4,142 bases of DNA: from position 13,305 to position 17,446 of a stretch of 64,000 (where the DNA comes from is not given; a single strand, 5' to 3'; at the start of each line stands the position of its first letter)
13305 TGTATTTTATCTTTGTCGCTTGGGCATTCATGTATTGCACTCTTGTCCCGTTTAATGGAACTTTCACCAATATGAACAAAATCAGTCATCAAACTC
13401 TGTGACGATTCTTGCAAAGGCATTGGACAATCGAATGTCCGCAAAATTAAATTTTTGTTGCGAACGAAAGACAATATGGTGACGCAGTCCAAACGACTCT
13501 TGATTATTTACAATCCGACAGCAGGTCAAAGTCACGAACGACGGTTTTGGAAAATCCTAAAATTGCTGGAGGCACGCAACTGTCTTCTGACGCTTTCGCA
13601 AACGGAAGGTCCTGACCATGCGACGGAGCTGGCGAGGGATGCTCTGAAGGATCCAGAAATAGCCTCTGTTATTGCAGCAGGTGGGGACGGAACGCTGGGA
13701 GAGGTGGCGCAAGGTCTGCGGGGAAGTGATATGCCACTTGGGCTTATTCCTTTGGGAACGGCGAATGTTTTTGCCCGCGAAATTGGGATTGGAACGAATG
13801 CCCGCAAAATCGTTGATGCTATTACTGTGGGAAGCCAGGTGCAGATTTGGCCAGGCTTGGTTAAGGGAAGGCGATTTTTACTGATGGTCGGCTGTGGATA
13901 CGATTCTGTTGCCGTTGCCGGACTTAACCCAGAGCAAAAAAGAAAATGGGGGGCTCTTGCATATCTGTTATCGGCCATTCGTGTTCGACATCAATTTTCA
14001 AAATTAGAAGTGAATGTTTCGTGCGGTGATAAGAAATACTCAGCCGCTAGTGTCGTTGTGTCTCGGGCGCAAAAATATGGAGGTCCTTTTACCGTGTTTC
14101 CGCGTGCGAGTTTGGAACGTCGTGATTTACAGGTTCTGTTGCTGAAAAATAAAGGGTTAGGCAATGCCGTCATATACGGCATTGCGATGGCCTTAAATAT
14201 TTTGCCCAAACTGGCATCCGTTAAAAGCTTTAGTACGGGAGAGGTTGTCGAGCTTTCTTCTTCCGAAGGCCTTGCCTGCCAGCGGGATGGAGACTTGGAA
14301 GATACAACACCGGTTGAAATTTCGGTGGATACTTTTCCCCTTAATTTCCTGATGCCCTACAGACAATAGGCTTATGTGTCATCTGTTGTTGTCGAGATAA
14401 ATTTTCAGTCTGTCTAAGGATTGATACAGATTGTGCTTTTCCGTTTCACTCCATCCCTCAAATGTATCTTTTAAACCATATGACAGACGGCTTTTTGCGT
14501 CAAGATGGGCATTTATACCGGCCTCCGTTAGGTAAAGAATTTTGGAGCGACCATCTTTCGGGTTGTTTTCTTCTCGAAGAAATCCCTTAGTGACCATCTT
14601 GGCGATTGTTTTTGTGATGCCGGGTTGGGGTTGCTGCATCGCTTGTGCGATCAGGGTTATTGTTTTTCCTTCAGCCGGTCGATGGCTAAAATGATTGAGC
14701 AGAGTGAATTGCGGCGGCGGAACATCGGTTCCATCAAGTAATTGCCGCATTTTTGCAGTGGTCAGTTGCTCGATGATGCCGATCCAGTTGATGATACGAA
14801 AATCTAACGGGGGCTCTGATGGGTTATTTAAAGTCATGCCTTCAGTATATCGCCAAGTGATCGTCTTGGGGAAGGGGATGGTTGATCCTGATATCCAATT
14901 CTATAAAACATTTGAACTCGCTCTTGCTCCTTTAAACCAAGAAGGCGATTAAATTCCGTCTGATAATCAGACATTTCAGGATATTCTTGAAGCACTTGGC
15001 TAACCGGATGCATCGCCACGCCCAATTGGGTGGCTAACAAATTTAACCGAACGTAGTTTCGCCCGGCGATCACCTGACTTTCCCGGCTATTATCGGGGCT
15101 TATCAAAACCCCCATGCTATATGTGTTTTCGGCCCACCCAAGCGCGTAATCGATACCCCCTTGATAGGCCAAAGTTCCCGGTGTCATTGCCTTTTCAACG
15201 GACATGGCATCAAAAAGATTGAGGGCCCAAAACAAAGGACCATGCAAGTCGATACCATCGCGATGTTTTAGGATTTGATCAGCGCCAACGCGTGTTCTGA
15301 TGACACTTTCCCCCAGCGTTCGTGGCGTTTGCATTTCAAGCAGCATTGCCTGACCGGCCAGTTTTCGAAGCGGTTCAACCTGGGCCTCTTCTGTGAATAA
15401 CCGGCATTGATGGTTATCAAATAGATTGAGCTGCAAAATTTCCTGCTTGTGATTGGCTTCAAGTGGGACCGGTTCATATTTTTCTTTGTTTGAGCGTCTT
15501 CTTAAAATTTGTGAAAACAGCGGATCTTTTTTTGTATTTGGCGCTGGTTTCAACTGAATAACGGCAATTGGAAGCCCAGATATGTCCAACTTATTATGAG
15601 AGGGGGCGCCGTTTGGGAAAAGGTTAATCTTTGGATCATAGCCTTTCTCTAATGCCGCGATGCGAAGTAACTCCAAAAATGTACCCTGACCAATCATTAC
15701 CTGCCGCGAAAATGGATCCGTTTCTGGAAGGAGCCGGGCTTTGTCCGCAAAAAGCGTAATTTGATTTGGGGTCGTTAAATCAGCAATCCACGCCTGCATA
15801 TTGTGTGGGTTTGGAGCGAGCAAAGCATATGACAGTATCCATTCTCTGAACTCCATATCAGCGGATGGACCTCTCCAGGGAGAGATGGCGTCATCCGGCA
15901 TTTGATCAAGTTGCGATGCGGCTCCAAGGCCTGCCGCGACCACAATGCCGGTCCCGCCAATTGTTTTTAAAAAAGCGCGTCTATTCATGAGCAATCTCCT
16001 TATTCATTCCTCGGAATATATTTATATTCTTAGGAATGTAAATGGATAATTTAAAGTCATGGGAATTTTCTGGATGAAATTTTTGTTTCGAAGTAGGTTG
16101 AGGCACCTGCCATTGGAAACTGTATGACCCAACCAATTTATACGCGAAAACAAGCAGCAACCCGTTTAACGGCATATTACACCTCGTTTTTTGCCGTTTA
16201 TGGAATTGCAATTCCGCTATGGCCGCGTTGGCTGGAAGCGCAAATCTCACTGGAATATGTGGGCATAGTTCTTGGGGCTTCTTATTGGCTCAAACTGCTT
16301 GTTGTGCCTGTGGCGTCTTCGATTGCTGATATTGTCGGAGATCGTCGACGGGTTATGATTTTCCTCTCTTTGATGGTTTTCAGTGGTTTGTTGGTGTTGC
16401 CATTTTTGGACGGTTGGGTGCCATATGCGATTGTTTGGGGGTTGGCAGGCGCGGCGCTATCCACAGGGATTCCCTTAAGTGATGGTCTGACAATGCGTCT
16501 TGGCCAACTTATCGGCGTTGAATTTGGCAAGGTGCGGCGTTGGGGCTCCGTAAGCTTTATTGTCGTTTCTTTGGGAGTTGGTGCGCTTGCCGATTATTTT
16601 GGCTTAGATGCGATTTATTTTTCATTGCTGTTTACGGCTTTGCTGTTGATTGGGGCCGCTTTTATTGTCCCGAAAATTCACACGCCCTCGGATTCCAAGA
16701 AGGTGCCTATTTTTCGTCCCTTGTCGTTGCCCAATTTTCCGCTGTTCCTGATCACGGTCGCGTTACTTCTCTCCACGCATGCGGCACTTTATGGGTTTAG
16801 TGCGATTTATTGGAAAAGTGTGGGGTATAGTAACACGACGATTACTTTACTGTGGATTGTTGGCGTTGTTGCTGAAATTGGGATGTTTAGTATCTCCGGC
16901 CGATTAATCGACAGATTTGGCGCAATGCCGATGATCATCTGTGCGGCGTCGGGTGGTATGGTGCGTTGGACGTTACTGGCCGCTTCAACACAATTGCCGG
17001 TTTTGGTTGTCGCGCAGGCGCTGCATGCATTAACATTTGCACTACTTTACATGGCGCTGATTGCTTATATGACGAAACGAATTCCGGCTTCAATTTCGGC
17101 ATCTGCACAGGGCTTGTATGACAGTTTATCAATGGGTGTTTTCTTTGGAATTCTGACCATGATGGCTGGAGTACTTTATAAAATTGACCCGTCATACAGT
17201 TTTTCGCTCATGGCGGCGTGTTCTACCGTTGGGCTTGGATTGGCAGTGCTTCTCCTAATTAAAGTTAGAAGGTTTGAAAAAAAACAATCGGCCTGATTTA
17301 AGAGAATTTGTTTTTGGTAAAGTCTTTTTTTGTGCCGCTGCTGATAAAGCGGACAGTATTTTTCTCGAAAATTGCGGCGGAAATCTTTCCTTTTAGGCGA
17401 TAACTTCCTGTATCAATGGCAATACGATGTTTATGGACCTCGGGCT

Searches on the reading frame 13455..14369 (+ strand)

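Call 36: search_protein_families(library=ncbifam, proteins=[window:13455-14369:+], max_evalue=1e-10)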
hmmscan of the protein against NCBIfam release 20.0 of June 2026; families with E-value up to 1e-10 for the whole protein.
window:13455-14369:+ (304 aa): 11 families
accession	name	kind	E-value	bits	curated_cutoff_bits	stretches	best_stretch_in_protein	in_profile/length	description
NF009604.0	PRK13057.1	equivalog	7e-40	136.8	274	1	9-301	5-295/302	lipid kinase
NF002033.0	PRK00861.1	subfamily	2.3e-36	125.1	293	1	9-203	8-201/328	putative lipid kinase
TIGR00147.1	TIGR00147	subfamily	7e-35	120.4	118.65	1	13-301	2-295/296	YegS/Rv2252/BmrU family lipid kinase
NF009025.0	PRK12361.1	equivalog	2.2e-27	95.5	505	1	5-205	234-440/546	hypothetical protein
NF009874.0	PRK13337.1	equivalog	1.7e-26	92.8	385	1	13-290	3-283/305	diacylglycerol kinase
NF009603.0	PRK13055.1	subfamily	2.7e-23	82.5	342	1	12-248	2-244/335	diacylglycerol kinase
NF009605.0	PRK13059.1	equivalog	3.3e-23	82.1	313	1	14-292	3-283/295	putative lipid kinase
NF009602.0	PRK13054.1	equivalog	4.5e-21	75.2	284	1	55-301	44-293/301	lipid kinase YegS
TIGR03702.1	lip_kinase_YegS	equivalog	1.4e-16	60.4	387.45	1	56-300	41-288/295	lipid kinase YegS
NF040993.1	MamU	equivalog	3.2e-16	59.6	400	1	60-234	51-227/296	lipid kinase MamU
NF008882.0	PRK11914.1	equivalog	3.3e-15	56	302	1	13-301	9-303/306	diacylglycerol kinase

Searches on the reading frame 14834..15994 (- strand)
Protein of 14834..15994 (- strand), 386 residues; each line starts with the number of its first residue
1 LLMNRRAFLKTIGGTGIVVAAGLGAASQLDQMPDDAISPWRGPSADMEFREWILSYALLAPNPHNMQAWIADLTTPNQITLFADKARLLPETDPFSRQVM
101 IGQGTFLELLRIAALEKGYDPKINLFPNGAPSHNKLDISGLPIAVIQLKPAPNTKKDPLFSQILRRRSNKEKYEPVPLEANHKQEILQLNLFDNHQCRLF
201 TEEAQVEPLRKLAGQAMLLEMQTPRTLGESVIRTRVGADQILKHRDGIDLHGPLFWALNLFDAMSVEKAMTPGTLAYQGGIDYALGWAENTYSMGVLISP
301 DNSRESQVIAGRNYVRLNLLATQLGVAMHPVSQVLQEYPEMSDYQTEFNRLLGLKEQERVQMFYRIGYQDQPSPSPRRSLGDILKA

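Call 36: search_protein_families(library=ncbifam, proteins=[window:14834-15994:-], max_evalue=1e-10)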
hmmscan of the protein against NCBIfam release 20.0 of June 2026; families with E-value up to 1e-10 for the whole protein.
window:14834-15994:- (386 aa): 2 families
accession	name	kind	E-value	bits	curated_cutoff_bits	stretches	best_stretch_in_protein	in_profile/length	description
NF047509.1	Rv3131_FMN_oxido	subfamily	1.4e-64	218.6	199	1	53-384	2-319/319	Acg family FMN-binding oxidoreductase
NF005901.0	PRK07877.1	equivalog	7.4e-11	41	476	0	46-334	373-653/722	Rv1355c family protein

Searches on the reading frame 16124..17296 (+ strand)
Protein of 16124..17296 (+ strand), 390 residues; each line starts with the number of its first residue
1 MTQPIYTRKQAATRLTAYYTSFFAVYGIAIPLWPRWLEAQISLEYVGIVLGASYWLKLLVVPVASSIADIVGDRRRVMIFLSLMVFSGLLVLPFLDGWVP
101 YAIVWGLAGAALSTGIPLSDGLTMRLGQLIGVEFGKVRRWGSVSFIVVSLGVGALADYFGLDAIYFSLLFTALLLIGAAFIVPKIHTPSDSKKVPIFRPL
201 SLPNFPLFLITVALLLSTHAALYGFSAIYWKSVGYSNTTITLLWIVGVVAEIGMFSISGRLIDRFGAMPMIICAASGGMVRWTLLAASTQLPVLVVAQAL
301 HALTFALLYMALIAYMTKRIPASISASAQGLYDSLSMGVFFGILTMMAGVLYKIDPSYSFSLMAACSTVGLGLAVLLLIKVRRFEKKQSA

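Call 36: search_protein_families(library=ncbifam, proteins=[window:16124-17296:+], max_evalue=1e-10)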
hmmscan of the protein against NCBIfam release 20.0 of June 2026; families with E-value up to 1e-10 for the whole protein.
window:16124-17296:+ (390 aa): 5 families
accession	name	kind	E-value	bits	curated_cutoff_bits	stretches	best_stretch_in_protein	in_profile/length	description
NF008346.0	PRK11128.1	equivalog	8.5e-70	235.8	259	1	13-372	7-373/383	3-phenylpropionate MFS transporter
TIGR00902.1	2A0127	subfamily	3.1e-57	194.5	698.9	1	15-367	9-368/388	3-phenylpropionate MFS transporter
NF037955.1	mfs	subfamily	1.4e-44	152.6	100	1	14-373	1-366/366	MFS transporter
TIGR00899.1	2A0120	subfamily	2.3e-15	56.6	522.3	1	27-380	14-374/375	sugar efflux transporter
NF007077.0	PRK09528.1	subfamily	7.9e-15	54.3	429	1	7-327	8-352/421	galactoside permease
